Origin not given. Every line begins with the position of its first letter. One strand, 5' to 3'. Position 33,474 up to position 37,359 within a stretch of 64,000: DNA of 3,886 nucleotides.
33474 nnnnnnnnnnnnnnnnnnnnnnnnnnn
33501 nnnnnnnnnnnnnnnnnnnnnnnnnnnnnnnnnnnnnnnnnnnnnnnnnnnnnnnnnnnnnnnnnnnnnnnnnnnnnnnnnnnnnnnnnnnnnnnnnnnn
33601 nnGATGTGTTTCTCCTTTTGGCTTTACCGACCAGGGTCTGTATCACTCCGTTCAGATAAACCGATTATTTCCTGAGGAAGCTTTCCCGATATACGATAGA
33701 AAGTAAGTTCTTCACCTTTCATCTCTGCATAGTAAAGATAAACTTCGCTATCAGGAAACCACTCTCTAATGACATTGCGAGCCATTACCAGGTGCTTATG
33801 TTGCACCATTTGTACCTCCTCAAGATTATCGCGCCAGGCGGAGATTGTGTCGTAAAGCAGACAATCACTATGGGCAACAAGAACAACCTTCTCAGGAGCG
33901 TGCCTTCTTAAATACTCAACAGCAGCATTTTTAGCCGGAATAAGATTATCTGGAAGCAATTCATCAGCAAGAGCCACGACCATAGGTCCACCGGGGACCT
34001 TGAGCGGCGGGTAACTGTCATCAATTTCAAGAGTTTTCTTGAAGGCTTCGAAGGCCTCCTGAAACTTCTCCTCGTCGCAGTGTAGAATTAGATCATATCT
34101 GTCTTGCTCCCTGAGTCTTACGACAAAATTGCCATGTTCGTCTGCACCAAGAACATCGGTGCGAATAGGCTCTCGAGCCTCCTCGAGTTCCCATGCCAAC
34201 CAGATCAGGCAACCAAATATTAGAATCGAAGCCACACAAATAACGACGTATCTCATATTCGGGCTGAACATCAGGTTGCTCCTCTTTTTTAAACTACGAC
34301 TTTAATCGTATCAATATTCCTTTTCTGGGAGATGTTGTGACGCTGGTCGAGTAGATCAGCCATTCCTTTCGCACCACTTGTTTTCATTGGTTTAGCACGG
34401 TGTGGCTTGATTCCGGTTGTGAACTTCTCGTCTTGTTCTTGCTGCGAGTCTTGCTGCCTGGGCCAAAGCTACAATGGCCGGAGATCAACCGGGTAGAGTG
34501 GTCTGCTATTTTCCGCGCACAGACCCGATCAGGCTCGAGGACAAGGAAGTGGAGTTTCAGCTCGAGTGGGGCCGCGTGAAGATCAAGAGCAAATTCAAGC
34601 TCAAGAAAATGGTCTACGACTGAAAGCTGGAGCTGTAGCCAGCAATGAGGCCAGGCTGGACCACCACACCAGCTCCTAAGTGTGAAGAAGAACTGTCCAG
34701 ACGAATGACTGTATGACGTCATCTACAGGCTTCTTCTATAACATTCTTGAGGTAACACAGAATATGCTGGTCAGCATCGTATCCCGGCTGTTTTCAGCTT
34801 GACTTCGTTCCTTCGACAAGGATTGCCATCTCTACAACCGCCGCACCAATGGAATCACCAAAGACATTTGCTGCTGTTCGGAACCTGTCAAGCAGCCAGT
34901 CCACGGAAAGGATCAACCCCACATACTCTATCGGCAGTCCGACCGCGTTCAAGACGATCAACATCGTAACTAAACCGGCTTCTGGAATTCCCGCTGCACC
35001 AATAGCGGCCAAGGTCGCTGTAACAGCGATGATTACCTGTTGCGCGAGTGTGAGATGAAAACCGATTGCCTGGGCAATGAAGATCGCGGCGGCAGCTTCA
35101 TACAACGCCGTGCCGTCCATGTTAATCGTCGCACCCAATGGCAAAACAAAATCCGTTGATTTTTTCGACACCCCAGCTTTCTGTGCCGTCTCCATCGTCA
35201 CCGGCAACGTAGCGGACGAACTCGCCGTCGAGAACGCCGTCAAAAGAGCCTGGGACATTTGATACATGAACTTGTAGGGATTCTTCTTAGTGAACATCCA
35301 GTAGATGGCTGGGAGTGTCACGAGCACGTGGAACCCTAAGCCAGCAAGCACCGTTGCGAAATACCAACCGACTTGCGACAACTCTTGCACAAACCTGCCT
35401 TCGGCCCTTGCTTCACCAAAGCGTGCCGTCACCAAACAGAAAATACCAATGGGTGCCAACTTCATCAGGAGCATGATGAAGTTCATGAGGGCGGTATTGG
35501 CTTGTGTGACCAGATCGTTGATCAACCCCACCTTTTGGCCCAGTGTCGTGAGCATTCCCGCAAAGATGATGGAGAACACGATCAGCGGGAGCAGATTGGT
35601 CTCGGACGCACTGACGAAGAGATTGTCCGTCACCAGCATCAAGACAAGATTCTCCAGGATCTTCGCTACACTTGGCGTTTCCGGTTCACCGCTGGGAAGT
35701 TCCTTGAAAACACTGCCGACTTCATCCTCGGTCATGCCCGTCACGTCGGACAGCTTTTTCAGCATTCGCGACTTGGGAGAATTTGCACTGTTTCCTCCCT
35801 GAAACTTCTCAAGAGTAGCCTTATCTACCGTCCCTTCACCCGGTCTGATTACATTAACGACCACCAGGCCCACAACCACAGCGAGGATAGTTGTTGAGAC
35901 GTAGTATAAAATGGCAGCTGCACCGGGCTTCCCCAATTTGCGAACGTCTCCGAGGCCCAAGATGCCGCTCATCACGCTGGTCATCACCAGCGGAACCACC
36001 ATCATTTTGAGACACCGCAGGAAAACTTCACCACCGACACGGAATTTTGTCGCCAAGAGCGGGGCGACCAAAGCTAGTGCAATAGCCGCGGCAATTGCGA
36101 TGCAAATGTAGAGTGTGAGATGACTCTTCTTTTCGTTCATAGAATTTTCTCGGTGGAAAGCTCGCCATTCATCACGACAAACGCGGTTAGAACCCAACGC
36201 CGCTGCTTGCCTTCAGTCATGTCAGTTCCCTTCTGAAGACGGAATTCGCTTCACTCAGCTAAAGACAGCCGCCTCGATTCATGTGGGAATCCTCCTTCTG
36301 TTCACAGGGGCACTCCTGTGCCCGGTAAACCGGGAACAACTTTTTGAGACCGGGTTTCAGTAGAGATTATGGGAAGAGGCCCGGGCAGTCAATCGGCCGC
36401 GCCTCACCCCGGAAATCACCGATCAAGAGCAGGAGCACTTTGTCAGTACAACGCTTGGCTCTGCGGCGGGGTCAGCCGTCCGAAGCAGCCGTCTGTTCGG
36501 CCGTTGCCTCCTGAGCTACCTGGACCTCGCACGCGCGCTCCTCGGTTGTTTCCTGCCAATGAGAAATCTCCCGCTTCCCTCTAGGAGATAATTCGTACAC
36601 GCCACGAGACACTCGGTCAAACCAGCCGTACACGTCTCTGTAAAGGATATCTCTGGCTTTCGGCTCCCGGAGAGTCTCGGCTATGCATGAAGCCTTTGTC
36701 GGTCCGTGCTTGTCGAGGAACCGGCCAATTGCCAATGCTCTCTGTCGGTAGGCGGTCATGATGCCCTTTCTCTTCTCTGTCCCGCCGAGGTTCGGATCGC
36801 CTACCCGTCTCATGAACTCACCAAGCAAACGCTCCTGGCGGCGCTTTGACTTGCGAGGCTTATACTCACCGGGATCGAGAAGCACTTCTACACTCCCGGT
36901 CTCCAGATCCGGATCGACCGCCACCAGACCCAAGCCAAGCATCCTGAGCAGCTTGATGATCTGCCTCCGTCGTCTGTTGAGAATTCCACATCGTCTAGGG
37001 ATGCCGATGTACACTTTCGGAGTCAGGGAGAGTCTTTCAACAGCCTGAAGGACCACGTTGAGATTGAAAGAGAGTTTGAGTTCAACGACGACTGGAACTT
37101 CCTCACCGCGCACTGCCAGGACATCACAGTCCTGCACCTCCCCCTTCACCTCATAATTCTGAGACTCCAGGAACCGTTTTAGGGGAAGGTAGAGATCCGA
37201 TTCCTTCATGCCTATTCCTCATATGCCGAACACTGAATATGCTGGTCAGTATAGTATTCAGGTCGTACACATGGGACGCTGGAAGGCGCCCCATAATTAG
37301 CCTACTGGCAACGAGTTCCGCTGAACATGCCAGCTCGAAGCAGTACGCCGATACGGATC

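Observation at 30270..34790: Low-GC (~48% vs ~60%) island: flotillin-NfeD operon flanked by two paralogous beta-carbonic-anhydrase-like Cys/His/Cys proteins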

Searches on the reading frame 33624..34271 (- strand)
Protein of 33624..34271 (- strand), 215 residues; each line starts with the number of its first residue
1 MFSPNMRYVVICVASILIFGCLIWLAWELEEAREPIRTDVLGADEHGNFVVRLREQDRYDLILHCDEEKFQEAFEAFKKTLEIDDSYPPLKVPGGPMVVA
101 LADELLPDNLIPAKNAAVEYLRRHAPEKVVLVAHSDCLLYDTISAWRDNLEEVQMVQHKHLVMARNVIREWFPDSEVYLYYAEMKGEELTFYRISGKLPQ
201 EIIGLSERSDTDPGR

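Call 3: search_protein_families(library=pfam, proteins=[window:33624-34271:-], max_evalue=1)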
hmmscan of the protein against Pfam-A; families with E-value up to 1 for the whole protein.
window:33624-34271:- (215 aa): 4 families
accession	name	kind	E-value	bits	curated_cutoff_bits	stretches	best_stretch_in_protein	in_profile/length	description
PF20393.3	Pro_CA_2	-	0.015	15.9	30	1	122-185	65-118/125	Putative carbonic anhydrase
PF04244.19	DPRP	-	0.039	14.2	22.1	1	116-179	82-146/224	Deoxyribodipyrimidine photo-lyase-related protein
PF00515.34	TPR_1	-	0.091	13.1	27.8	1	66-86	13-33/34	Tetratricopeptide repeat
PF18005.6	eIF3m_C_helix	-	0.11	12.6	25.6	1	139-156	11-28/29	eIF3 subunit M, C-terminal helix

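Call 4: search_protein_families(library=ncbifam, proteins=[window:33624-34271:-], max_evalue=1)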
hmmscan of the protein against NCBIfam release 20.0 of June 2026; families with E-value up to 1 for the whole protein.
window:33624-34271:- (215 aa): 0 families

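Call 9: find_homologous_proteins(query=window:33624-34271:-)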
Query window:33624-34271:- (215 aa): 12 proteins with E <= 0.001 among 147 candidates.
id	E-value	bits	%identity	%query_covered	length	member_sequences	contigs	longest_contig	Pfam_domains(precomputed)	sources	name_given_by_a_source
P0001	2.5e-138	477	98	100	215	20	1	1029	-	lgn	-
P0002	6.1e-77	276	57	97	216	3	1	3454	-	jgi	-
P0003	1.2e-76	275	58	91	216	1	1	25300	-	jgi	jgi:hypothetical protein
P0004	2.4e-74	268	54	95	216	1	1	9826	-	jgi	-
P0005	4.6e-74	267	56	95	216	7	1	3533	PF20393.4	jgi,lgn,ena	-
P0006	8.0e-74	266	56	97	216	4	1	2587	-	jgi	jgi:hypothetical protein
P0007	8.5e-74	266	56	95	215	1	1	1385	-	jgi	jgi:hypothetical protein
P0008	3.1e-73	264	62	82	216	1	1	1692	-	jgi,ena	-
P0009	1.0e-72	263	95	58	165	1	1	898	-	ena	-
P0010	3.9e-71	257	56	90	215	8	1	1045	-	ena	-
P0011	7.8e-68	247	67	85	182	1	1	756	-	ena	-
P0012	1.1e-43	168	45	78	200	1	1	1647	-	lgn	-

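Call 11: find_encoding_contigs(protein=P0003, flank=8000, max_places=3)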
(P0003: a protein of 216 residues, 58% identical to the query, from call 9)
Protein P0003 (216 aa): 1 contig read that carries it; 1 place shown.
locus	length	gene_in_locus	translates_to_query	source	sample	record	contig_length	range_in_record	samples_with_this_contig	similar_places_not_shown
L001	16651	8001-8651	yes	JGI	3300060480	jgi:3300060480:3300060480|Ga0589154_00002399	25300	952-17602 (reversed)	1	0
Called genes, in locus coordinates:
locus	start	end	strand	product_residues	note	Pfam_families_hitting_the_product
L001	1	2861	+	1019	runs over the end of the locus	PF01433:Peptidase_M1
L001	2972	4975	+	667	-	PF00456:Transketolase_N, PF02779:Transket_pyr, PF02780:Transketolase_C, PF22613:Transketolase_C_1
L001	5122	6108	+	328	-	PF01180:DHO_dh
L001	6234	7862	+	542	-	PF07690:MFS_1 (weak), PF00854:PTR2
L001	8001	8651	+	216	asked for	-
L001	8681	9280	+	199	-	-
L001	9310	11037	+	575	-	PF01145:Band_7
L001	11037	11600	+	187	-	-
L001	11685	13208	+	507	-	PF07396:Porin_O_P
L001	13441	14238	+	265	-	PF04542:Sigma70_r2, PF04539:Sigma70_r3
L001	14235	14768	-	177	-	PF13302:Acetyltransf_3, PF13420:Acetyltransf_4, PF00583:Acetyltransf_1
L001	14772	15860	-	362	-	PF10128:OpcA_G6PD_assem, PF20171:OpcA_G6PD_C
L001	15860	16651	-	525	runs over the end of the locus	PF00479:G6PD_N, PF02781:G6PD_C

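Call 20: search_solved_structures(query=A2, max_evalue=10, show_alignments=2)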
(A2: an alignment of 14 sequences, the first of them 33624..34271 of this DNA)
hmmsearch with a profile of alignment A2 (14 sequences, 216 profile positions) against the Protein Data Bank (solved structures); distinct sequences matched with E-value up to 10: 2.
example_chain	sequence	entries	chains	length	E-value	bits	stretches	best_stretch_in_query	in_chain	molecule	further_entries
3lca_A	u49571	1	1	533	0.38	13.5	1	66-112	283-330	Protein TOM71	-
3fp2_A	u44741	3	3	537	0.38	13.5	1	66-112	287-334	TPR repeat-containing protein YHR117W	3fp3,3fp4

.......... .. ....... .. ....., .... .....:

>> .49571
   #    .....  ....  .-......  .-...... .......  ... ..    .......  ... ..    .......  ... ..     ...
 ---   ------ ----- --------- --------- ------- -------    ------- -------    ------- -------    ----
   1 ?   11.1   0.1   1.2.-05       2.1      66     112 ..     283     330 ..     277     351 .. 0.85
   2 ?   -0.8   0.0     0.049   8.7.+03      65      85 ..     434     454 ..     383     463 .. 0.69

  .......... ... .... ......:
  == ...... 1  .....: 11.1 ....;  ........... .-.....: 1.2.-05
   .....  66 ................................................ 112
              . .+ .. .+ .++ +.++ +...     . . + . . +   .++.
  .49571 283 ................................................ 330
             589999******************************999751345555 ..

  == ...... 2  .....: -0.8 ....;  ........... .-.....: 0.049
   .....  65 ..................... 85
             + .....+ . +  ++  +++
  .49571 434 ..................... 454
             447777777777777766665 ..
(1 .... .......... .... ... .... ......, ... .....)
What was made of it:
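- Tried and rejected: The D profile against PDB sequences found nothing relevant (call 20).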

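Call 34: predict_structure(alignment_id=A3)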
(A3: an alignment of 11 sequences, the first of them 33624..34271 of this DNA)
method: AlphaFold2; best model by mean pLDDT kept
length: 215 residues; sequences in the alignment: 11
mean_pLDDT: 58.0   pTM: 0.50
mean pLDDT of the five models: 58.0, 53.5, 52.6, 50.2, 48.5
residues with pLDDT >= 90: 3; 70-90: 63; 50-70: 77; < 50: 72
segments of 3 or more residues with pLDDT < 50: 31-39, 54-96, 199-215
pLDDT, mean of each block of 10 residues (from residue 1): 74 90 72 43 69 44 32 43 41 47 55 58 61 59 56 73 77 74 70 63 31 32
secondary structure, 60 per line:
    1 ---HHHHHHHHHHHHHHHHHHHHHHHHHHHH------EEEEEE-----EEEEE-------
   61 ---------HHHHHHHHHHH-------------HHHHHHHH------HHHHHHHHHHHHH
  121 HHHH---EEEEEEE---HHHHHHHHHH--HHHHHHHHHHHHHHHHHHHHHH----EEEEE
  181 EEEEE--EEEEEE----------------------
elements in order: H4-31 E38-43 E49-53 H70-80 H94-101 H108-124 E128-134 H138-147 H150-171 E176-185 E188-193

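Call 38: search_protein_families(library=pfam, alignment_id=A2, max_evalue=0.1)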
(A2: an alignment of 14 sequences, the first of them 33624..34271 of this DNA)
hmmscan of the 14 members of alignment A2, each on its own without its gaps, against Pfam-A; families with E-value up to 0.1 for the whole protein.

A. member 1, window:33624-34271:- (215 aa): 3 families
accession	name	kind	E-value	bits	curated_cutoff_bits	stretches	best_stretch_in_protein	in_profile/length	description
PF20393.3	Pro_CA_2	-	0.015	15.9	30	1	122-185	65-118/125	Putative carbonic anhydrase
PF04244.19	DPRP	-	0.039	14.2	22.1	1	116-179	82-146/224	Deoxyribodipyrimidine photo-lyase-related protein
PF00515.34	TPR_1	-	0.091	13.1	27.8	0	66-86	13-33/34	Tetratricopeptide repeat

B. families by the number of members that match (of 14 scanned): 6 families
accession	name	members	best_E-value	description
PF20393.3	Pro_CA_2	12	1.8e-05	Putative carbonic anhydrase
PF04244.19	DPRP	4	0.0079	Deoxyribodipyrimidine photo-lyase-related protein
PF19095.5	DUF5783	3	0.049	Family of unknown function (DUF5783)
PF21274.3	Rng_hyd_C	1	0.044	Aromatic-ring hydroxylase, C-terminal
PF06017.19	Myosin_TH1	1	0.074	Unconventional myosin tail, actin- and lipid-binding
PF00515.34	TPR_1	1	0.091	Tetratricopeptide repeat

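Call 58: fold_search(model_id=the predicted structure, library=pdb)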
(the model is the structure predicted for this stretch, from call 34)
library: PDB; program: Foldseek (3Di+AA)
matches with E <= 10: 334; with E <= 0.001: 0
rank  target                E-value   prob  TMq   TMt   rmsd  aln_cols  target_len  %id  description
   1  4kr7_A                1.8e-01  0.12  0.19  0.12  13.8       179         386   11  Crystal structure of a 4-thiouridine synthetase - RNA complex with bound ATP (released 2014-04-23)
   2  6qvp_E                2.6e-01  0.25  0.19  0.36  10.6       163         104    8  Crystal structure of the peptidoglycan-binding domain of SiiA from Salmonella enterica (released 2019-08-28)
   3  1vdm_H                3.3e-01  0.60  0.23  0.31   4.2        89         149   13  Crystal structure of purine phosphoribosyltransferase from Pyrococcus horikoshii Ot3 (released 2005-05-24)
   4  1vdm_D                3.5e-01  0.44  0.23  0.31   4.5        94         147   13  Crystal structure of purine phosphoribosyltransferase from Pyrococcus horikoshii Ot3 (released 2005-05-24)
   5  6qvp_C                6.0e-01  0.20  0.19  0.38   9.0       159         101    8  Crystal structure of the peptidoglycan-binding domain of SiiA from Salmonella enterica (released 2019-08-28)
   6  6jqe_A                6.8e-01  0.44  0.27  0.33   5.8       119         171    9  The structural basis of the beta-carbonic anhydrases CafD (wild type) of the filamentous fungus Aspergillus fumigatus (released 2019-08-14)
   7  6lac_A                7.2e-01  0.28  0.25  0.30   6.0       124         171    8  The structural basis of the beta-carbonic anhydrase CafD (C39A mutant) of the filamentous fungus Aspergillus fumigatus (released 2019-11-27)
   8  1vbk_A                7.2e-01  0.04  0.13  0.10  15.1       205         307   11  Crystal structure of PH1313 from Pyrococcus horikoshii Ot3 (released 2005-04-19)
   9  1vdm_K                8.1e-01  0.41  0.21  0.30   3.9        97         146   13  Crystal structure of purine phosphoribosyltransferase from Pyrococcus horikoshii Ot3 (released 2005-05-24)
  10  9e2w_6                8.1e-01  0.06  0.16  0.07  16.3       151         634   12  Cryo-EM structure of yeast CMG helicase stalled at G4-containing DNA template, state 1 (released 2025-03-26)
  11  1vdm_B                8.6e-01  0.25  0.21  0.28   5.6        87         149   16  Crystal structure of purine phosphoribosyltransferase from Pyrococcus horikoshii Ot3 (released 2005-05-24)
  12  6qvp_D                8.6e-01  0.10  0.18  0.30   9.7       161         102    9  Crystal structure of the peptidoglycan-binding domain of SiiA from Salmonella enterica (released 2019-08-28)
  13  1vdm_E                9.7e-01  0.44  0.22  0.30   2.9        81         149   14  Crystal structure of purine phosphoribosyltransferase from Pyrococcus horikoshii Ot3 (released 2005-05-24)
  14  7pmn_6                9.7e-01  0.08  0.20  0.09  16.6       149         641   13  S. cerevisiae replisome-SCF(Dia2) complex bound to double-stranded DNA (conformation II) (released 2021-11-10)
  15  1vbk_B                9.7e-01  0.06  0.18  0.14  14.1       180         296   13  Crystal structure of PH1313 from Pyrococcus horikoshii Ot3 (released 2005-04-19)
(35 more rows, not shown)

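Call 59: find_related_loci(query=A2, collection=metagenome_contigs, flank=6000)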
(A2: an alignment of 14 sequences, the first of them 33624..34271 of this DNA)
Query A2 (215 aa) in metagenome_contigs; peptide patterns used: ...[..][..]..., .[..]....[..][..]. (x = any residue, [..] = any of these).
211 stretches matched a pattern; 6 encode a relative of the query (tblastn E <= 1e-3); 6 distinct loci.
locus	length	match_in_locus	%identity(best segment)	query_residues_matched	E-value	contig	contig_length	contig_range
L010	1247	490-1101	56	9-213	8e-85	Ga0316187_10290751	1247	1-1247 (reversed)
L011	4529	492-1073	58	20-214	2e-78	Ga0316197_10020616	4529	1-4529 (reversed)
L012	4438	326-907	58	20-214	2e-78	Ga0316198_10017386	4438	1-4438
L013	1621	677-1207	62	23-199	9e-81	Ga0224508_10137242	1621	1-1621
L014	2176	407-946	58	23-202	5e-77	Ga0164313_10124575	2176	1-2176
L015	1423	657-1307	52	1-215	3e-77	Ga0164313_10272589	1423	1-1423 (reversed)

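Call 72: search_protein_families(library=padloc, proteins=[window:33624-34271:-], max_evalue=0.01)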
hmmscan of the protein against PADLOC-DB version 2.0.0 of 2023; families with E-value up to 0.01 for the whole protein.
window:33624-34271:- (215 aa): 0 families

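Call 80: search_protein_representatives(alignment_id=A3)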
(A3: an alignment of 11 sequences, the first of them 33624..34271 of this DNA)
Query: 11 sequences, 216 profile positions. Proteins with E-value up to 0.001 (for the whole library): 374; up to 1e-10: 68; up to 1e-30: 31. The best 150 are listed.
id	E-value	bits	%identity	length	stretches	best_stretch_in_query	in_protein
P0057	7.7e-69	247.7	-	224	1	17-198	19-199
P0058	5.0e-63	228.7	-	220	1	8-198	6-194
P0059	1.9e-59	217.1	-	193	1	6-196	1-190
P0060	3.3e-59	216.3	-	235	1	11-196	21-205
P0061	4.5e-54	199.5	-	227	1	12-187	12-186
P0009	2.7e-53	196.9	-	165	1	1-126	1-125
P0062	4.8e-52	192.8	-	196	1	8-197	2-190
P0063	1.3e-51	191.5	-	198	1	26-197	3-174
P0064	3.4e-51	190.0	-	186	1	21-196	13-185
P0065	6.8e-51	189.1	-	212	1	6-198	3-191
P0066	6.9e-50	185.8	-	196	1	7-186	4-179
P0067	7.1e-50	185.8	-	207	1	8-194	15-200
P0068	7.6e-50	185.6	-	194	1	10-196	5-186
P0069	1.3e-49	184.9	-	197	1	12-195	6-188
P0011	4.9e-49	183.0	-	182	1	1-175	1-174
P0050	2.5e-20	89.2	-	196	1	45-195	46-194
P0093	4.0e-16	75.4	-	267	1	55-195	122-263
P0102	5.6e-13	65.1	-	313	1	53-194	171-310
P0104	8.4e-13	64.6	-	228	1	63-195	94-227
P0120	5.6e-11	58.6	-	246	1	61-186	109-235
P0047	7.1e-11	58.3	-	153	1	63-194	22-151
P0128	4.2e-10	55.7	-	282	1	1-43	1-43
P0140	7.8e-09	51.6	-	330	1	58-195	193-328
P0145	1.1e-08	51.1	-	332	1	45-195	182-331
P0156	3.5e-08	49.5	-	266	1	60-195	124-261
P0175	1.5e-07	47.4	-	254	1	63-194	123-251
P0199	9.5e-07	44.8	-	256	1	31-195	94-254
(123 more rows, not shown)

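Call 86: search_dna_similar(query=window:33624-34271:-, collection=plasmids, mode=protein, max_evalue=0.001, max_rows=15)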
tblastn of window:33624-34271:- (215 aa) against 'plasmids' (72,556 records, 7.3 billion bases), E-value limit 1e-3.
No match.

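Call 98: search_protein_families(library=pfam, proteins=[P0093, P0102, P0104, P0120, P0140, P0145, P0156, P0175, P0199, P0128], max_evalue=0.001)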
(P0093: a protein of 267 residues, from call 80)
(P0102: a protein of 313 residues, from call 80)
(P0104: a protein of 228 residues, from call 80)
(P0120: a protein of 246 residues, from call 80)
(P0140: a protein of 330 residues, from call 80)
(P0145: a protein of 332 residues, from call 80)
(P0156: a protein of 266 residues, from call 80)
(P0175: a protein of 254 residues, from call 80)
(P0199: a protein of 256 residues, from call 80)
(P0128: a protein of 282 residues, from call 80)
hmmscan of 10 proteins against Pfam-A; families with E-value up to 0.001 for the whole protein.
P0093 (267 aa): 1 family
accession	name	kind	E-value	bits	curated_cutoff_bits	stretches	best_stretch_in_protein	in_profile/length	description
PF20393.3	Pro_CA_2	-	7.4e-13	49.2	30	1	128-252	6-117/125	Putative carbonic anhydrase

P0102 (313 aa): 1 family
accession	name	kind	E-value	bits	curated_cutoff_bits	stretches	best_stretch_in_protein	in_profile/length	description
PF20393.3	Pro_CA_2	-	1.6e-05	25.5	30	1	179-258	6-83/125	Putative carbonic anhydrase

P0104 (228 aa): 0 families

P0120 (246 aa): 2 families
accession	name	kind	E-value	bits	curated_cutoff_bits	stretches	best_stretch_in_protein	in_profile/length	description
PF20393.3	Pro_CA_2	-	2.3e-10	41.2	30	1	109-232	6-115/125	Putative carbonic anhydrase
PF00484.24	Pro_CA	-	0.00021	22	25.7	0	152-192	31-71/156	Carbonic anhydrase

P0140 (330 aa): 0 families

P0145 (332 aa): 0 families

P0156 (266 aa): 1 family
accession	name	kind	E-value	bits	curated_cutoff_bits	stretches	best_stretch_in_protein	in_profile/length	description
PF20393.3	Pro_CA_2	-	8.2e-08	32.9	30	1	126-248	7-115/125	Putative carbonic anhydrase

P0175 (254 aa): 1 family
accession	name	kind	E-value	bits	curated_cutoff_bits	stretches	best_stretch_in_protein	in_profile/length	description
PF20393.3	Pro_CA_2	-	2.1e-08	34.9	30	1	121-238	6-113/125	Putative carbonic anhydrase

P0199 (256 aa): 1 family
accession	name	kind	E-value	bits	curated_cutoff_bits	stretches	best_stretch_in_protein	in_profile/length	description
PF20393.3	Pro_CA_2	-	3.1e-06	27.9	30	1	126-243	6-116/125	Putative carbonic anhydrase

P0128 (282 aa): 3 families
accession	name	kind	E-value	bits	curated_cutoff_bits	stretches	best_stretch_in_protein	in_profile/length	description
PF05762.20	VWA_CoxE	-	4.5e-25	88.8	26.4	1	35-134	88-195/222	VWA domain containing CoxE-like protein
PF10633.15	NPCBM_assoc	-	1.9e-05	25.2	24.4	1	133-196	3-68/78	NPCBM-associated, NEW3 domain of alpha-galactosidase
PF23619.1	Ig_VWA7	-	0.00088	19.9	27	0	130-195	11-75/104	VWA7 Ig-like domain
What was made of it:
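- Closest known: Pfam PF20393 Pro_CA_2. Same: The D-family profile retrieves bona fide PF20393 proteins (P0050 at 2.5e-20; P0093, P0120, P0156 and P0175 pass the gathering score; calls 80, 98).
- Tried and rejected: DOMAIN FUSIONS AMONG LONGER PRO_CA_2 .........: The N-terminal extensions carry no known domain (call 98).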

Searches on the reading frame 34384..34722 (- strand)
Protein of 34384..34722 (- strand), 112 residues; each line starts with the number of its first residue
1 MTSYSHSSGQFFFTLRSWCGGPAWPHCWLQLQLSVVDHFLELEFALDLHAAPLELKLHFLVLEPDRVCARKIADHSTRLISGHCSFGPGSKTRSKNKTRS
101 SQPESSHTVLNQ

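Call 3: search_protein_families(library=pfam, proteins=[window:34384-34722:-], max_evalue=1)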
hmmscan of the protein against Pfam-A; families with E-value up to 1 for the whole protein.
window:34384-34722:- (112 aa): 1 family
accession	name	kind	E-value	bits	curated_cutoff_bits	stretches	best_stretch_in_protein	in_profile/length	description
PF14516.12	AAA_35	-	0.074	12.3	27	1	4-55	142-192/331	AAA-like domain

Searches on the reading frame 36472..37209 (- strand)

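Call 48: search_protein_families(library=pfam, proteins=[window:36472-37209:-], max_evalue=0.001)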
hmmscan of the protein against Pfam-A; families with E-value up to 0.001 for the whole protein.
window:36472-37209:- (245 aa): 1 family
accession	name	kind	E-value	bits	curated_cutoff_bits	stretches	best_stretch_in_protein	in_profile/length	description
PF09929.15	DUF2161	-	8.5e-36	123.1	27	1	101-213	6-117/118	Putative PD-(D/E)XK phosphodiesterase (DUF2161)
